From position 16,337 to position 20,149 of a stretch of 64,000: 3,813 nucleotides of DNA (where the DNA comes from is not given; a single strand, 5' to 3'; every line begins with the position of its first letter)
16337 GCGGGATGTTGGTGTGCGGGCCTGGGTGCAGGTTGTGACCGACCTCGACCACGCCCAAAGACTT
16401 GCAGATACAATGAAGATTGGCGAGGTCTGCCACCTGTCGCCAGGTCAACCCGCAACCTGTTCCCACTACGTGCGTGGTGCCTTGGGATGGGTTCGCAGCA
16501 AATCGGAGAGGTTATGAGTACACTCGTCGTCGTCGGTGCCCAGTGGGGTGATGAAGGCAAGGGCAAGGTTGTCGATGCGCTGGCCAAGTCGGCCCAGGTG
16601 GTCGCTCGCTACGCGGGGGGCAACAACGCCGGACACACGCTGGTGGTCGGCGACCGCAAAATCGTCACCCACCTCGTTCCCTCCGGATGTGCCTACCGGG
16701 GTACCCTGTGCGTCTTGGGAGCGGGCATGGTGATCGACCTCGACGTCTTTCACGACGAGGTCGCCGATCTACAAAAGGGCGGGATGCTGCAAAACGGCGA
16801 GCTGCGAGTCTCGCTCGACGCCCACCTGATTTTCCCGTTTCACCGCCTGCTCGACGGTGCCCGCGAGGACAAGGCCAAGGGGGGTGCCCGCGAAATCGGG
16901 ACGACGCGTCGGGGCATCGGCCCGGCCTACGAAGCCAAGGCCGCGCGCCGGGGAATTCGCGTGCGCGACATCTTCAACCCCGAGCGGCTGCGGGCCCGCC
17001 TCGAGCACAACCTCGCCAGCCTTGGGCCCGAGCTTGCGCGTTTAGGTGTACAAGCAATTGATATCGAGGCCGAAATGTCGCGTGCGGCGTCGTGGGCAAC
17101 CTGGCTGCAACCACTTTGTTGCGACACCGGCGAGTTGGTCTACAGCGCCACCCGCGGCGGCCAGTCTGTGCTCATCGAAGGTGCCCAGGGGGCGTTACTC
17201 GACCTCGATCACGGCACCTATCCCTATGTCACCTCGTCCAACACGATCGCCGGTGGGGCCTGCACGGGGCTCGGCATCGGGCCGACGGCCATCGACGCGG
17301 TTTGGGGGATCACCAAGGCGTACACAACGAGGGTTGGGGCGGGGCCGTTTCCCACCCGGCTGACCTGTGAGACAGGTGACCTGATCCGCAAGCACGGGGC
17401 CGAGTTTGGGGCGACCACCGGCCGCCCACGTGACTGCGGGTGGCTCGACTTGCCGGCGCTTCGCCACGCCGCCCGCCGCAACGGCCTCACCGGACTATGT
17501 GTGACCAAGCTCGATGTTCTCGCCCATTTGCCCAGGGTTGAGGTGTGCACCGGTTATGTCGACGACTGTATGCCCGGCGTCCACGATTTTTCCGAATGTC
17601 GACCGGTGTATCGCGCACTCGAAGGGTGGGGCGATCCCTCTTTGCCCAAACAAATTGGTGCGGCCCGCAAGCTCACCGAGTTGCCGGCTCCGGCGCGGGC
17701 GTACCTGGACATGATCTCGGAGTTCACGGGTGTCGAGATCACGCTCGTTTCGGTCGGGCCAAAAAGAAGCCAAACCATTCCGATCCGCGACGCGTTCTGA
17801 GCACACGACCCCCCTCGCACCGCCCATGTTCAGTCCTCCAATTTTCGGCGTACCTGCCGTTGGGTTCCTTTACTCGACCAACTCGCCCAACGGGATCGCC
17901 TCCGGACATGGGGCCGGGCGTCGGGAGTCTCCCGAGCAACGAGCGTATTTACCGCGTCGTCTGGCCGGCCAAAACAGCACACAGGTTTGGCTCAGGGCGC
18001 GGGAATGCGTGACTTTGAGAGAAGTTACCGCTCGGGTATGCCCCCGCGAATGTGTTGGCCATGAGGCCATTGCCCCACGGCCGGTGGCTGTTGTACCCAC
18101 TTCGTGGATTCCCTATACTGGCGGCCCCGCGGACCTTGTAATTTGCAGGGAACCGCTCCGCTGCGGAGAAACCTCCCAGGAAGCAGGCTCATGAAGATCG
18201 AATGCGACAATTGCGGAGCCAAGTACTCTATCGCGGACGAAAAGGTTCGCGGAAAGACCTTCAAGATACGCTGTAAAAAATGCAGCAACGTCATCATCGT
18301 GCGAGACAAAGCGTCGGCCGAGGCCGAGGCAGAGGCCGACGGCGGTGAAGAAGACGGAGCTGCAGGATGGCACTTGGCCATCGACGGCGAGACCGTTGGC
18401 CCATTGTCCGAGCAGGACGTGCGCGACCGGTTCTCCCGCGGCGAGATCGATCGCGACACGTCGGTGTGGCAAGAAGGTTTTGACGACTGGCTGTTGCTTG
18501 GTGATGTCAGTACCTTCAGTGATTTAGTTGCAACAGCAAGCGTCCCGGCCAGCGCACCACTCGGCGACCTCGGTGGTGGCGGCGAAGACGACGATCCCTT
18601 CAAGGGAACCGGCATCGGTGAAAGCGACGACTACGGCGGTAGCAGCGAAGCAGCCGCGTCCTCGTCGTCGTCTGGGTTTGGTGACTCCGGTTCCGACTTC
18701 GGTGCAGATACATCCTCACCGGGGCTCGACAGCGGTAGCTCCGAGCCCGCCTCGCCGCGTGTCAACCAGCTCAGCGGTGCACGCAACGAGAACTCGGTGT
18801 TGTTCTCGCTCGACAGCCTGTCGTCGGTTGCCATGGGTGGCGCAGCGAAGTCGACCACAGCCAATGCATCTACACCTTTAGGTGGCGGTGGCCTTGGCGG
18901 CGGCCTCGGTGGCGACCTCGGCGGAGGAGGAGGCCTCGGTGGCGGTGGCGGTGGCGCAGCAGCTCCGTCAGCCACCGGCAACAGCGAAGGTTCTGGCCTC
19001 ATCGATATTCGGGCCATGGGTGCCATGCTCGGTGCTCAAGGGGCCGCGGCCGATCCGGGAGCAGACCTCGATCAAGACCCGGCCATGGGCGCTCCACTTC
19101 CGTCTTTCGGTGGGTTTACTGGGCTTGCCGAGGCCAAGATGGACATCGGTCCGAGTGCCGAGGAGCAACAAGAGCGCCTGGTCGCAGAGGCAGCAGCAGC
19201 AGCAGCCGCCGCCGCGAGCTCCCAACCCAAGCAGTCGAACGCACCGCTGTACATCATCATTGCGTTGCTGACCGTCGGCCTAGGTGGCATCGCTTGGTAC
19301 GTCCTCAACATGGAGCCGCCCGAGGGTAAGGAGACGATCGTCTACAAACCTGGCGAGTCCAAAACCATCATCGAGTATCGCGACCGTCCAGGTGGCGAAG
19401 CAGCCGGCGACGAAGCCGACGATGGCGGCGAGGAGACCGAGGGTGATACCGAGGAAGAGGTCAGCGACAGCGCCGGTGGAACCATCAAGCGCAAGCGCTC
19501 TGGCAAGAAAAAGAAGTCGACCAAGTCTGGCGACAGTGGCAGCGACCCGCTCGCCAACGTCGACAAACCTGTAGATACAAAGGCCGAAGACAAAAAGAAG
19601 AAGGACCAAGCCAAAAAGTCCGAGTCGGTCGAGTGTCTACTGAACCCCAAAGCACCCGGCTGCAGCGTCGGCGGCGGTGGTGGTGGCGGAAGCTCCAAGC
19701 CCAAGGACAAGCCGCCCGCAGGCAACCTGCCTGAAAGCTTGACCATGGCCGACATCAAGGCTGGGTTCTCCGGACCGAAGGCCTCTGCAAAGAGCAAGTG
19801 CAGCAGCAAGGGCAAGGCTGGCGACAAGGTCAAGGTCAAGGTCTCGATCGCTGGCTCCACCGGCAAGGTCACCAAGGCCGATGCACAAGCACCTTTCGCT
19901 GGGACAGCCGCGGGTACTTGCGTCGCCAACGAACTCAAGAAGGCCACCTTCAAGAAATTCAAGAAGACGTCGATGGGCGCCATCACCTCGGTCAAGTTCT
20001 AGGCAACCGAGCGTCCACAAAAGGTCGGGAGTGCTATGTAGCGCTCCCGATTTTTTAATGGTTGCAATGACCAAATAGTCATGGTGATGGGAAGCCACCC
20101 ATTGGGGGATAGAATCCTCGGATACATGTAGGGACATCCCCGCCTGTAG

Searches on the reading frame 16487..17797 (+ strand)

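Call 100: search_protein_families(library=pfam, proteins=[window:16487-17797:+], max_evalue=0.0001)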
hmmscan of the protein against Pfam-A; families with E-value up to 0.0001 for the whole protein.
window:16487-17797:+ (437 aa): 1 family
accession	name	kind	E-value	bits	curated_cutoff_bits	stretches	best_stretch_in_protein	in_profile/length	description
PF00709.27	Adenylsucc_synt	-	8e-159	529.3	27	1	14-431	1-416/416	Adenylosuccinate synthetase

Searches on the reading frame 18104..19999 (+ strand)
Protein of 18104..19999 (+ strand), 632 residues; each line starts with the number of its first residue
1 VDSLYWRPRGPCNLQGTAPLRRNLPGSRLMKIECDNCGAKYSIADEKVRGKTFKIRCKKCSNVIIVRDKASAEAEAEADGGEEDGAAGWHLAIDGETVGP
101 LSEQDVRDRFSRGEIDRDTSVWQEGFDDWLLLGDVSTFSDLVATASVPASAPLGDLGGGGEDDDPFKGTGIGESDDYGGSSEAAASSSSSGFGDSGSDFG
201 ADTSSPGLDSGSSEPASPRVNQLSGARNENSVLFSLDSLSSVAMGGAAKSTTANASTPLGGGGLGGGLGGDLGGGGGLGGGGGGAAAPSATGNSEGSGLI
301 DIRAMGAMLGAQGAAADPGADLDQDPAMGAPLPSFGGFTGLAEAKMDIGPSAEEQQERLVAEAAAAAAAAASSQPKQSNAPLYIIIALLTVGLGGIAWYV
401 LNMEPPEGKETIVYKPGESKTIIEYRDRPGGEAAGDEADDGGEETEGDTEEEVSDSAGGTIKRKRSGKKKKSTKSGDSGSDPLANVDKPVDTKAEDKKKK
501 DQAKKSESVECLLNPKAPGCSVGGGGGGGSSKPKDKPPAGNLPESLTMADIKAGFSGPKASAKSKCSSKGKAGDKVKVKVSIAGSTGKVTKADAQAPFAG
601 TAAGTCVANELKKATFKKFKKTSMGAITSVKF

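Call 83: search_protein_families(library=pfam, proteins=[window:18104-19999:+], max_evalue=0.001)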
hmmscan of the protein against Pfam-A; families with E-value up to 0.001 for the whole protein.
window:18104-19999:+ (632 aa): 3 families
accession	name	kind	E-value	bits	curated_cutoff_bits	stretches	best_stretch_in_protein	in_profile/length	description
PF14237.11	GYF_2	-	1.3e-15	57.3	25.8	1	89-137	1-49/50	GYF domain 2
PF13717.11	Zn_ribbon_4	-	3.2e-13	49.8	30.3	1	30-64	1-35/36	zinc-ribbon domain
PF13719.11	Zn_ribbon_5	-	0.00012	22.2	29.3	1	30-63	1-34/37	zinc-ribbon domain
